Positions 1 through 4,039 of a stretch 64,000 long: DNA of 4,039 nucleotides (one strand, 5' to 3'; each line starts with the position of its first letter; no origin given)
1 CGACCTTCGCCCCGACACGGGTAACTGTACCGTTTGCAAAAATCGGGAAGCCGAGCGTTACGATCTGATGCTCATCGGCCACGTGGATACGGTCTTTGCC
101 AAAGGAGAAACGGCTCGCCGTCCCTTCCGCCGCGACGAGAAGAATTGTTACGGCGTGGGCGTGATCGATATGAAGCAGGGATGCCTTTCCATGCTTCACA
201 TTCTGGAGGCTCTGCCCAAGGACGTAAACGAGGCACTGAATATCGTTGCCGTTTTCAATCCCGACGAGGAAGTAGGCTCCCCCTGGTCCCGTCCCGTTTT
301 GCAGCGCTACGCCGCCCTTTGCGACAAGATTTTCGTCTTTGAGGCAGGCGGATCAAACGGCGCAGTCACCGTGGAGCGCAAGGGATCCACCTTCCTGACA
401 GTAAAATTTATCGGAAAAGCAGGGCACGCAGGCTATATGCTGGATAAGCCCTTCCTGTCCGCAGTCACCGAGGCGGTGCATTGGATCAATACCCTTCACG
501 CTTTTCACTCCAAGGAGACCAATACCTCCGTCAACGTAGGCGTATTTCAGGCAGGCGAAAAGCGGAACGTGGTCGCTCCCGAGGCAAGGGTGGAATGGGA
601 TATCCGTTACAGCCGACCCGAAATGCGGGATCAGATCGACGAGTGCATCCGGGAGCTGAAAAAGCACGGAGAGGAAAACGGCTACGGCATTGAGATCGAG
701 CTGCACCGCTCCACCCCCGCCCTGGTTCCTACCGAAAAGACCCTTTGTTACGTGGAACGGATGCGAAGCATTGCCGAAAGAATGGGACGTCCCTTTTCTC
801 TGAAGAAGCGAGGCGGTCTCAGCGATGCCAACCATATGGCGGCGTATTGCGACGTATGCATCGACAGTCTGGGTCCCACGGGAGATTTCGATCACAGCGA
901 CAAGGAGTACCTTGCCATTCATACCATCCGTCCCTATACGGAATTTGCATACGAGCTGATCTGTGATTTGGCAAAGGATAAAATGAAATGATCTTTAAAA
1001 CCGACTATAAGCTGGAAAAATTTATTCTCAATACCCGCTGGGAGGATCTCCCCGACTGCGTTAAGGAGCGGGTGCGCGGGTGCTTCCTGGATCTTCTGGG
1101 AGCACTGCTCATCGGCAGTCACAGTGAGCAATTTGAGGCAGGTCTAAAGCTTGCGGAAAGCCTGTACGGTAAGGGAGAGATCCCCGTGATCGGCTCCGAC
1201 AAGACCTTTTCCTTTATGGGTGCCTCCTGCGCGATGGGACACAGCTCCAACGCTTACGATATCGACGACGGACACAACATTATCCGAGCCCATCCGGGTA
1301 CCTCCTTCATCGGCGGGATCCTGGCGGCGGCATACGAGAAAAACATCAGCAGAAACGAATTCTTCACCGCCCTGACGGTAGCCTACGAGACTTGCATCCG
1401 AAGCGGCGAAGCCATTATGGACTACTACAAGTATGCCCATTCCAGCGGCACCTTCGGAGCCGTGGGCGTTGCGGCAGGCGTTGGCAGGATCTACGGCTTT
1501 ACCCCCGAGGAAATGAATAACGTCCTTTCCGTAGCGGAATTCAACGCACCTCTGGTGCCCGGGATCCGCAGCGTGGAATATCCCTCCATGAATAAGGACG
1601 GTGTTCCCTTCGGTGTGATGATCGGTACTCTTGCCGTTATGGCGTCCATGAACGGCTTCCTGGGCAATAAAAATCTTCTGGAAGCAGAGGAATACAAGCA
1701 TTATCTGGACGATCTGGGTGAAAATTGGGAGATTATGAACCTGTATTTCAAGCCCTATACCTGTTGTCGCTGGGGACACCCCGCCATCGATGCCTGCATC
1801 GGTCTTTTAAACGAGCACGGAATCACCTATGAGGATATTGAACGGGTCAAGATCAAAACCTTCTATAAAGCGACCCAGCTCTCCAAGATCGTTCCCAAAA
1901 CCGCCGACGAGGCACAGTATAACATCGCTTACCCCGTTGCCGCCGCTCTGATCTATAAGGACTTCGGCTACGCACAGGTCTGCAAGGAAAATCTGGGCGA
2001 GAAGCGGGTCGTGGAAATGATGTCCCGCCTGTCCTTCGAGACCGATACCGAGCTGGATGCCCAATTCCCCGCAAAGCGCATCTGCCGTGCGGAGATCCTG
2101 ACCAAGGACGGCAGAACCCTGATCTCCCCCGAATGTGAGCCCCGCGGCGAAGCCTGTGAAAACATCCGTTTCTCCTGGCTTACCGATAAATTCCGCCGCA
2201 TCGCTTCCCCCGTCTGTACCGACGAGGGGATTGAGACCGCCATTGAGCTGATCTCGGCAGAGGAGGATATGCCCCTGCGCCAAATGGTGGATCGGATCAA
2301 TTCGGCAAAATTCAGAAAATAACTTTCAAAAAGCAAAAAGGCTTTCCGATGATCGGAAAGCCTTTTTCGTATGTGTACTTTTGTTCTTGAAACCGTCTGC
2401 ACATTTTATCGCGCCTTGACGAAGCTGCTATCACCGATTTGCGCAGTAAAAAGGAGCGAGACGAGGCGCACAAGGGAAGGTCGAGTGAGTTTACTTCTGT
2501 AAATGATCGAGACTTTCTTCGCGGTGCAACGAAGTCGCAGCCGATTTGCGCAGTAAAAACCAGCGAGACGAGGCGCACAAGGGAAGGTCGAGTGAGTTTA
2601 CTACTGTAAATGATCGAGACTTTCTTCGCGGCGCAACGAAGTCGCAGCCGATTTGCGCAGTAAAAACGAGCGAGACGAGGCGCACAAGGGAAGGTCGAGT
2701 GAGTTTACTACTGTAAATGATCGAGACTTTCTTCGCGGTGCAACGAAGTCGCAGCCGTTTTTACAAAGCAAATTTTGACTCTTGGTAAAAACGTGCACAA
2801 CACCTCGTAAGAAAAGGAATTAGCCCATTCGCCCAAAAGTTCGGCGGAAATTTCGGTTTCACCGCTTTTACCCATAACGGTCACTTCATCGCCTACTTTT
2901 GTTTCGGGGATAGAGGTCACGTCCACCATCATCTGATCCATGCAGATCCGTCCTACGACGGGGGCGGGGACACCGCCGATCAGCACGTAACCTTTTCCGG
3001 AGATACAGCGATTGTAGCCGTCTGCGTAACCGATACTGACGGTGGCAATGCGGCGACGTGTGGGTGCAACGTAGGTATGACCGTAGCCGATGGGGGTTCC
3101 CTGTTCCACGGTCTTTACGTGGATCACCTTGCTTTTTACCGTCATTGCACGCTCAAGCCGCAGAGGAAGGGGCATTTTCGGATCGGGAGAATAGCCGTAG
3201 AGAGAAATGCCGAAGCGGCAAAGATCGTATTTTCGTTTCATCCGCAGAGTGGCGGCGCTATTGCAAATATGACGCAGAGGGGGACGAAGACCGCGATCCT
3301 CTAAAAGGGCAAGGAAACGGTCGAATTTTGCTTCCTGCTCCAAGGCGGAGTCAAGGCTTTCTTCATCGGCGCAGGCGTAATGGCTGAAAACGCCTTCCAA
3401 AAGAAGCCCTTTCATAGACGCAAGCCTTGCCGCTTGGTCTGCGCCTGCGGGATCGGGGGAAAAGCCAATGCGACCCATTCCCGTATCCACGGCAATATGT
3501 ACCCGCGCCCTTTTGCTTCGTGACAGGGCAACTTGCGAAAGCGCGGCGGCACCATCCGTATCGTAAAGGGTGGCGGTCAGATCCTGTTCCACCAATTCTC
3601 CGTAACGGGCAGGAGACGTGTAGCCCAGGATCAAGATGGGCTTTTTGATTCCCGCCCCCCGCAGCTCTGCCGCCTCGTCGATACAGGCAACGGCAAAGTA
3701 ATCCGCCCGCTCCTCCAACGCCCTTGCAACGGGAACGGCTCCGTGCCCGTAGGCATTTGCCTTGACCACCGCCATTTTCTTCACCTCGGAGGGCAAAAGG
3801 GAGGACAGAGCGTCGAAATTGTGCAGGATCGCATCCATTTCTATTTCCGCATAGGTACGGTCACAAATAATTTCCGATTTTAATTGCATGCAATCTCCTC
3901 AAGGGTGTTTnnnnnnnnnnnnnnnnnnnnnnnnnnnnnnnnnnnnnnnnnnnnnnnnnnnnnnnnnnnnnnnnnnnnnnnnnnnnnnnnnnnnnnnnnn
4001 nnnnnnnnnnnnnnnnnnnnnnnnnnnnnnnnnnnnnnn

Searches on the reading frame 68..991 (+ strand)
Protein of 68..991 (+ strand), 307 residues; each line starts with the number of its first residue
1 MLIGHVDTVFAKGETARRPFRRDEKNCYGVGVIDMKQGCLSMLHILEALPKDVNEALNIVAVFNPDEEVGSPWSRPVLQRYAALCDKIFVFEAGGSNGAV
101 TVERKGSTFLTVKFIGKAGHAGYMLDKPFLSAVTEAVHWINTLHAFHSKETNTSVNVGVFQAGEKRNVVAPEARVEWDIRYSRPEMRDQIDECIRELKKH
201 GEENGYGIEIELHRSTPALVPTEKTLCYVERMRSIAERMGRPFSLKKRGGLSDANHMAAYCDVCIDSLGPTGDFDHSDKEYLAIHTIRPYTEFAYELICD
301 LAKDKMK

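Call 9: search_protein_families(library=pfam, proteins=[window:68-991:+], max_evalue=0.001)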
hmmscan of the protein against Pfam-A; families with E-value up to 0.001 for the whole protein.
window:68-991:+ (307 aa): 2 families
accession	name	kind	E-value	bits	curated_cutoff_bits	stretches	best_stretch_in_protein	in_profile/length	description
PF01546.33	Peptidase_M20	-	2.1e-23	83.7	24.6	1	1-298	1-204/206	Peptidase family M20/M25/M40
PF07687.19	M20_dimer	-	8.8e-14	51.8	21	1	102-197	1-98/107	Peptidase dimerisation domain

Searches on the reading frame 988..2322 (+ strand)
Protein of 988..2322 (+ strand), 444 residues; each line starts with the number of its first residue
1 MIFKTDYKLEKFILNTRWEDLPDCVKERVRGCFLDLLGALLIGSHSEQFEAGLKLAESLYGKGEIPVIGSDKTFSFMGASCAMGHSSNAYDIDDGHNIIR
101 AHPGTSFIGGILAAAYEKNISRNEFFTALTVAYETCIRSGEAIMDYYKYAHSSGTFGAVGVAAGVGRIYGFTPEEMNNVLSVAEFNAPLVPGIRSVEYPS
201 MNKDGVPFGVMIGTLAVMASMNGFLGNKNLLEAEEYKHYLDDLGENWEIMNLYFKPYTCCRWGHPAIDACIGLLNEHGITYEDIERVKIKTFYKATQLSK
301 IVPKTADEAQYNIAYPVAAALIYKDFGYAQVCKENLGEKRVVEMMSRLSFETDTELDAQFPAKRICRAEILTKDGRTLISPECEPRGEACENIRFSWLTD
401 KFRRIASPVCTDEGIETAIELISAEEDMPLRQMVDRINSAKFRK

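Call 9: search_protein_families(library=pfam, proteins=[window:988-2322:+], max_evalue=0.001)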
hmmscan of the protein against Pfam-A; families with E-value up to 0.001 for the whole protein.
window:988-2322:+ (444 aa): 2 families
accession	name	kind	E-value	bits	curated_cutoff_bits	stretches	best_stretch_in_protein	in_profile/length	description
PF03972.19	MmgE_PrpD_N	-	1.5e-40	139.4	32.1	1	9-234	3-228/244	MmgE/PrpD N-terminal domain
PF19305.4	MmgE_PrpD_C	-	2.8e-29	102.6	32.1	1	257-416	1-164/173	MmgE/PrpD C-terminal domain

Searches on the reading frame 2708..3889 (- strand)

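Call 9: search_protein_families(library=pfam, proteins=[window:2708-3889:-], max_evalue=0.001)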
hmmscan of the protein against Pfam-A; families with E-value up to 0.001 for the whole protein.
window:2708-3889:- (393 aa): 2 families
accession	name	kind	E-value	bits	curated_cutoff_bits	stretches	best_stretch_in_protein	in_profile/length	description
PF01168.26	Ala_racemase_N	-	5.7e-69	232.6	24.1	1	16-235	1-220/220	Alanine racemase, N-terminal domain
PF00842.27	Ala_racemase_C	-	4e-47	159.4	25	1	248-372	1-124/127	Alanine racemase, C-terminal domain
